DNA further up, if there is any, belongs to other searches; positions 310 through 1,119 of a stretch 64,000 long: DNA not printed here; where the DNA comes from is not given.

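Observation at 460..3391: Candidate novel three-gene cassette at the island tip: papain-fold (C39/BtrH_N-like) protein plus two divergent ATP-grasp ligases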

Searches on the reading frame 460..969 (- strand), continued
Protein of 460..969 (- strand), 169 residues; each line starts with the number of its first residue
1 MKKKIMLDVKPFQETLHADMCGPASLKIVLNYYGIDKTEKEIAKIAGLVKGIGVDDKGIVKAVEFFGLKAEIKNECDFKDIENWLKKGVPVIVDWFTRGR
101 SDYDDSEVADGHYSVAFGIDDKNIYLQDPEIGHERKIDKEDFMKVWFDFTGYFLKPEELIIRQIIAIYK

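Call 48: search_solved_structures(query=A2, max_evalue=0.01, show_alignments=2)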
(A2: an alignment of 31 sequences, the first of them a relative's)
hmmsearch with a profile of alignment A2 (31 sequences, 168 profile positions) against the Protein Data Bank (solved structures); distinct sequences matched with E-value up to 0.01: 12.
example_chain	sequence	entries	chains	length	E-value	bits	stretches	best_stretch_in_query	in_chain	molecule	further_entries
8z4h_A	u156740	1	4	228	9.7e-12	48.2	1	18-137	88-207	Endoisopeptidase PeiR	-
8z4n_A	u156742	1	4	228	1.1e-10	44.8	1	21-137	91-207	Endoisopeptidase PeiR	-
5xe8_A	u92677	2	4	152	3.4e-06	30.1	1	16-145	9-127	Putative ABC transporter, ATP-binding protein ComA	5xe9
3k8u_A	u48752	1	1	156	3.7e-06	30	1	16-145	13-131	Putative ABC transporter, ATP-binding protein ComA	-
8hf6_A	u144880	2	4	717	3.7e-05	26.8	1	17-145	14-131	Competence factor transporting ATP-binding protein/permease ComA | Transport/processing ATP-binding protein ComA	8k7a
8hf4_A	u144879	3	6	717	3.7e-05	26.7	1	17-145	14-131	Transport/processing ATP-binding protein ComA | Competence factor transporting ATP-binding protein/permease ComA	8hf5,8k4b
8hf7_A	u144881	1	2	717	3.7e-05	26.7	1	17-145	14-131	Competence factor transporting ATP-binding protein/permease ComA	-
7n87_A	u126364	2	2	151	0.00014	24.8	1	20-145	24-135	ABC-type bacteriocin transporter | Peptidase C39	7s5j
4s0f_A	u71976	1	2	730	0.00051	23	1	19-145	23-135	ABC-type bacteriocin transporter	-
4ry2_A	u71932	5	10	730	0.00052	23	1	19-145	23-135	ABC-type bacteriocin transporter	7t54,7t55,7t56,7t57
8vp3_A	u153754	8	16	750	0.00055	22.9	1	19-145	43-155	ABC-type bacteriocin transporter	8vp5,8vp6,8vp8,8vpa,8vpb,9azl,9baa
3erv_A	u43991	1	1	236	0.00058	22.9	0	93-152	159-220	putative C39-like peptidase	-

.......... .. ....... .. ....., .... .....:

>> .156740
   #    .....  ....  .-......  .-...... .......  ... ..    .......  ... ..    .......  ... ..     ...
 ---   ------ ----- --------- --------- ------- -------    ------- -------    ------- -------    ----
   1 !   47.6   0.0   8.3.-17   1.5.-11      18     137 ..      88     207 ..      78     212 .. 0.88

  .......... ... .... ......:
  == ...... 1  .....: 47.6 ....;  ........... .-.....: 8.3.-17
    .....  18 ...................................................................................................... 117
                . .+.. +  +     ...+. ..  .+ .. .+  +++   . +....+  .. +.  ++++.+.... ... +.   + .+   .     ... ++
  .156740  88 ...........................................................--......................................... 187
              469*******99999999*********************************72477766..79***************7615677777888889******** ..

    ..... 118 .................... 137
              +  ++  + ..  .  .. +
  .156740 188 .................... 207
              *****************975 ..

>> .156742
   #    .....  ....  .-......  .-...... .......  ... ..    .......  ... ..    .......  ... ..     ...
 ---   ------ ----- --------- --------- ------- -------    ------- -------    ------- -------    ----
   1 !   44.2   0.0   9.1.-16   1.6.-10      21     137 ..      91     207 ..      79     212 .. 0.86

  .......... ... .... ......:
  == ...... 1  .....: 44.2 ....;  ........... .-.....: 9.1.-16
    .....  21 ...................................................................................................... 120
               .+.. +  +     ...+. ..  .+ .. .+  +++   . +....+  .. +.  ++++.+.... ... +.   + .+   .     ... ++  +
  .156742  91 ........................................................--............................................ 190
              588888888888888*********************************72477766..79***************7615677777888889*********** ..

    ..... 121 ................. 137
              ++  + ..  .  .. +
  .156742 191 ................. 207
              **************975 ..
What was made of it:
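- The sequence profile favours PeiR (1e-11) over ComA (3e-6) (call 48).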

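Call 54: search_protein_families(library=padloc, proteins=[window:460-969:-], max_evalue=0.01)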
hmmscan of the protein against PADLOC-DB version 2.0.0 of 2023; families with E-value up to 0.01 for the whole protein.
window:460-969:- (169 aa): 0 families
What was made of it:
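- No PADLOC hit for any of the three proteins (call 54).
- Tried and rejected: Defence: PADLOC gave nothing (call 54).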

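Call 55: predict_structure(alignment_id=A2)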
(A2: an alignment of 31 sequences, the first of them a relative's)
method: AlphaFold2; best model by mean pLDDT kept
length: 169 residues; sequences in the alignment: 31
mean_pLDDT: 81.7   pTM: 0.80
mean pLDDT of the five models: 81.7, 80.7, 79.3, 79.3, 77.1
residues with pLDDT >= 90: 83; 70-90: 49; 50-70: 15; < 50: 22
segments of 3 or more residues with pLDDT < 50: 98-108, 147-152, 156-158
pLDDT, mean of each block of 10 residues (from residue 1): 84 82 94 95 93 87 97 88 95 70 48 89 90 85 57 48 87
secondary structure, 60 per line:
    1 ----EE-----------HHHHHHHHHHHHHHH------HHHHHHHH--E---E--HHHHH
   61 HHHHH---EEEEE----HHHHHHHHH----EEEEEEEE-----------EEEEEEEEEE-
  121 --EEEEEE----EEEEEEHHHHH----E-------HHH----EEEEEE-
elements in order: H18-32 H39-46 H56-65 E69-73 H78-86 E91-98 E110-119 E123-128 E133-138 H139-143 E163-168

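Call 59: fold_search(model_id=the predicted structure, library=pdb)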
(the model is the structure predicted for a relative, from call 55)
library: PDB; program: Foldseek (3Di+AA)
matches with E <= 10: 1043; with E <= 0.001: 66
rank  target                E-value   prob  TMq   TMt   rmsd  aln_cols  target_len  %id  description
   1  8z4h_A                1.1e-08  1.00  0.69  0.53   4.8       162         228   25  Pseudomurein Endoisopeptidase PeiR (released 2025-04-23)
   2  8z4n_A                2.5e-08  1.00  0.70  0.53   4.0       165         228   24  Pseudomurein Endoisopeptidase PeiR-C90A (released 2025-04-23)
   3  7n87_MODEL_1_A        3.4e-08  1.00  0.62  0.69   4.0       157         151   20  Solution NMR structure of peptidase domain from Clostridium thermocellum PCAT1 (released 2021-12-29)
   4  3erv                  7.6e-08  1.00  0.70  0.60   5.9       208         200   19  Crystal structure of an putative C39-like peptidase from Bacillus anthracis (released 2008-10-14)
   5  3k8u                  8.1e-08  1.00  0.68  0.82   3.5       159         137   21  Crystal Structure of the Peptidase Domain of Streptococcus ComA, a Bi-functional ABC Transporter Involved in Quorum Sens (released 2010-02-23)
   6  5xe9_A                1.5e-07  1.00  0.66  0.80   3.6       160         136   22  Crystal Structure of the Complex of the Peptidase Domain of Streptococcus mutans ComA with a Small Molecule Inhibitor. (released 2017-06-28)
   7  8vp5_A                2.6e-07  1.00  0.64  0.17   4.0       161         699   22  Cryo-EM structure of the ABC transporter PCAT1 bound with ADP and Substrate (released 2024-10-30)
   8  8vp5_B                2.6e-07  1.00  0.62  0.16   4.5       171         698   20  Cryo-EM structure of the ABC transporter PCAT1 bound with ADP and Substrate (released 2024-10-30)
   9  9azl_A                4.8e-07  1.00  0.65  0.17   3.4       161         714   20  Cryo-EM structure of the ABC transporter PCAT1 bound with MgADP class1 (released 2024-10-30)
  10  8vp9_B                4.8e-07  1.00  0.62  0.17   2.8       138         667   20  Cryo-EM structure of the cysteine-free ABC transporter PCAT1 bound with ADP and Substrate (released 2024-10-30)
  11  6mpz_A                5.1e-07  1.00  0.67  0.79   3.3       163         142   20  Crystal structure of a double glycine motif protease from AMS/PCAT transporter in complex with the leader peptide (released 2019-02-06)
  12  6mpz_B                7.3e-07  1.00  0.68  0.81   3.3       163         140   20  Crystal structure of a double glycine motif protease from AMS/PCAT transporter in complex with the leader peptide (released 2019-02-06)
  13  6mpz_D                7.8e-07  1.00  0.68  0.80   3.3       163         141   20  Crystal structure of a double glycine motif protease from AMS/PCAT transporter in complex with the leader peptide (released 2019-02-06)
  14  22oc                  9.4e-07  1.00  0.63  0.56   5.6       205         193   18  Crystal structure of P210 CD lyase (released 2026-03-18)
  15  5xe8_A                1.1e-06  1.00  0.67  0.81   3.2       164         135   20  Crystal Structure of the Peptidase Domain of Streptococcus mutans ComA (released 2017-06-28)
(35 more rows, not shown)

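Call 78: find_related_loci(query=A2, collection=viral_contigs, flank=8000)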
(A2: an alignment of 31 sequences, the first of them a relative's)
Query A2 (169 aa) in viral_contigs; peptide patterns used: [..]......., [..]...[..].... (x = any residue, [..] = any of these).
12 stretches matched a pattern, but none encodes a relative of the query by tblastn (E <= 1e-3).
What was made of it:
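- On Pei-type endoisopeptidase: No viral relatives were found (call 78).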
